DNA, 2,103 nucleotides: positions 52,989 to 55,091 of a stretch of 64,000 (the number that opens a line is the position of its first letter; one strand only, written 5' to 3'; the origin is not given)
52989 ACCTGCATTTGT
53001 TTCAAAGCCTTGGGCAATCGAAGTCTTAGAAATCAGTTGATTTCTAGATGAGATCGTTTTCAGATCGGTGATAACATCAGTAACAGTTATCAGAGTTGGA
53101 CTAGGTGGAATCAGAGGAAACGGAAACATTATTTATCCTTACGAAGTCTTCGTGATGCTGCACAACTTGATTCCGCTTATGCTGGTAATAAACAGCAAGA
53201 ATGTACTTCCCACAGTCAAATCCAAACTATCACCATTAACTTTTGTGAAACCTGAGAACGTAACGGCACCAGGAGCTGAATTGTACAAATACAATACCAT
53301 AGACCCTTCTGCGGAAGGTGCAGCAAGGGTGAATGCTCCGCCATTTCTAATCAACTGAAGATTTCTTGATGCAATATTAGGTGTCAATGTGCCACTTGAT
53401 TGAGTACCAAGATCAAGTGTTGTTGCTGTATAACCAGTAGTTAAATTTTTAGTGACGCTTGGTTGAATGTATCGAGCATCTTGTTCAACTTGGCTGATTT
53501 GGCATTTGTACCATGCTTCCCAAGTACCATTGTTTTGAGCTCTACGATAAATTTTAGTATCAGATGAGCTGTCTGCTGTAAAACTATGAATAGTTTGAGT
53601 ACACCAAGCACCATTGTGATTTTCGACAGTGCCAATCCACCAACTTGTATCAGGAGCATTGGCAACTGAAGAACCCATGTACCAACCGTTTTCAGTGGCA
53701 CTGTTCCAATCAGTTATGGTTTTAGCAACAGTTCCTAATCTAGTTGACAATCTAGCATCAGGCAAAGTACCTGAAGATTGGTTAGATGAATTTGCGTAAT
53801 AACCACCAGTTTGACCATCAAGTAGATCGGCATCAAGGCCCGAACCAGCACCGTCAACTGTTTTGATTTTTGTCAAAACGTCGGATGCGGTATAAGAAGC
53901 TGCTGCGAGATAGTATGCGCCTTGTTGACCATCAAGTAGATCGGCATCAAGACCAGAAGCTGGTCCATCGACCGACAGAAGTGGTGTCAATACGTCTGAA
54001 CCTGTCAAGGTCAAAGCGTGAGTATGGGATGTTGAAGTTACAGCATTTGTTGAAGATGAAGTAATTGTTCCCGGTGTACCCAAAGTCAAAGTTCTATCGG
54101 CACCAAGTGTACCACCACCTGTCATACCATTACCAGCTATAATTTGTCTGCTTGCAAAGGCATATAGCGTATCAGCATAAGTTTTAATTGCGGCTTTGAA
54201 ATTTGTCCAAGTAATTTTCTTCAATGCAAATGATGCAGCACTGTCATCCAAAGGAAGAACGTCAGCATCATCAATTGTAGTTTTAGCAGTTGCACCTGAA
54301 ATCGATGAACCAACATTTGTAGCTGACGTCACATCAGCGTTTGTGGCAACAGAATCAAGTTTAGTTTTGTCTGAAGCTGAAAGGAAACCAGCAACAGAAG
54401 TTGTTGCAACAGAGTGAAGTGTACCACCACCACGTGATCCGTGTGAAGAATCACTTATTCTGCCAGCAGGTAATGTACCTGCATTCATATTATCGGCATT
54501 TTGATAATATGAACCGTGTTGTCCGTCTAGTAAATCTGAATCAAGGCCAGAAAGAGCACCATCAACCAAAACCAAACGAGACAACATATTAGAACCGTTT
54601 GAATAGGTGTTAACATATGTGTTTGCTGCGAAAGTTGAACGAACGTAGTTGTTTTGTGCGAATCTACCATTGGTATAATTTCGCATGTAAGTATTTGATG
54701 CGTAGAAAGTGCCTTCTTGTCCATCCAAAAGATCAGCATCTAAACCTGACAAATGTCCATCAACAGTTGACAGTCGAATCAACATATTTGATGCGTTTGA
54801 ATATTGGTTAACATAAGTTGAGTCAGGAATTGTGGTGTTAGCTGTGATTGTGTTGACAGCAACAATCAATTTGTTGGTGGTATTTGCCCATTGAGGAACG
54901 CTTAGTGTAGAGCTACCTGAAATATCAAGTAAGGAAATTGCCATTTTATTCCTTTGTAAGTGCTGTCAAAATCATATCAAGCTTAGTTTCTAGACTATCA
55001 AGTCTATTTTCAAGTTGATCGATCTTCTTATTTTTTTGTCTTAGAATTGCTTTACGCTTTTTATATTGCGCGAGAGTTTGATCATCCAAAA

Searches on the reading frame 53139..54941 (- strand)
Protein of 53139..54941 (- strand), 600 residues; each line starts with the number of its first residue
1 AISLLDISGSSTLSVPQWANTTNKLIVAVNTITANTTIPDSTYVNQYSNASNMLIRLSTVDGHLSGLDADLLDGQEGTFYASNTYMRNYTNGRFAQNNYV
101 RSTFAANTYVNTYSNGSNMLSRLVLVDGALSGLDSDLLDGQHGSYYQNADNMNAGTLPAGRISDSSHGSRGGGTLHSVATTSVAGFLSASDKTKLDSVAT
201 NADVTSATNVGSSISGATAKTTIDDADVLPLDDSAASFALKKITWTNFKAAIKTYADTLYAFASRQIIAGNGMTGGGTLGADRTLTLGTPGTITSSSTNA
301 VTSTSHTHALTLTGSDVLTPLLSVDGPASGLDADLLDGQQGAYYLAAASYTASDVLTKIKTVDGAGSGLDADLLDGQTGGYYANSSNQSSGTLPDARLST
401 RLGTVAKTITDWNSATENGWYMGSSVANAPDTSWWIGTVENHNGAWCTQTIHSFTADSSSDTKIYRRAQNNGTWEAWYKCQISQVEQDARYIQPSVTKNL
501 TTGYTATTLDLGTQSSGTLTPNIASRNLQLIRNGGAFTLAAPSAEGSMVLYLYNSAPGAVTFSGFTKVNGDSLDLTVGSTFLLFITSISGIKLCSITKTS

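Call 69: search_protein_families(library=phrogs, proteins=[window:53139-54941:-], max_evalue=0.00001)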
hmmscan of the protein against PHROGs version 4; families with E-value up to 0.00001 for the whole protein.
window:53139-54941:- (600 aa): 7 families
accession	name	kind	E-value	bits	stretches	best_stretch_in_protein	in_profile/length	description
phrog_32829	-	tail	5.2e-24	85.3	3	349-390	495-536/840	tail fiber protein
phrog_5342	-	tail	3e-20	71.8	2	125-163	2496-2534/3319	tail fiber protein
phrog_7389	-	tail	6.8e-20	72.2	1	345-478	131-271/732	tail fiber protein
phrog_19602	-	tail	1.9e-19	70.9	0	350-387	273-310/504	tail fiber protein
phrog_25747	-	tail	3.1e-16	59.5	1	362-416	426-477/901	tail fiber protein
phrog_25563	-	unknown function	8.7e-15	55.2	0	127-347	285-687/777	-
phrog_8443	-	tail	4.1e-07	30.2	0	324-351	214-241/636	tail fiber protein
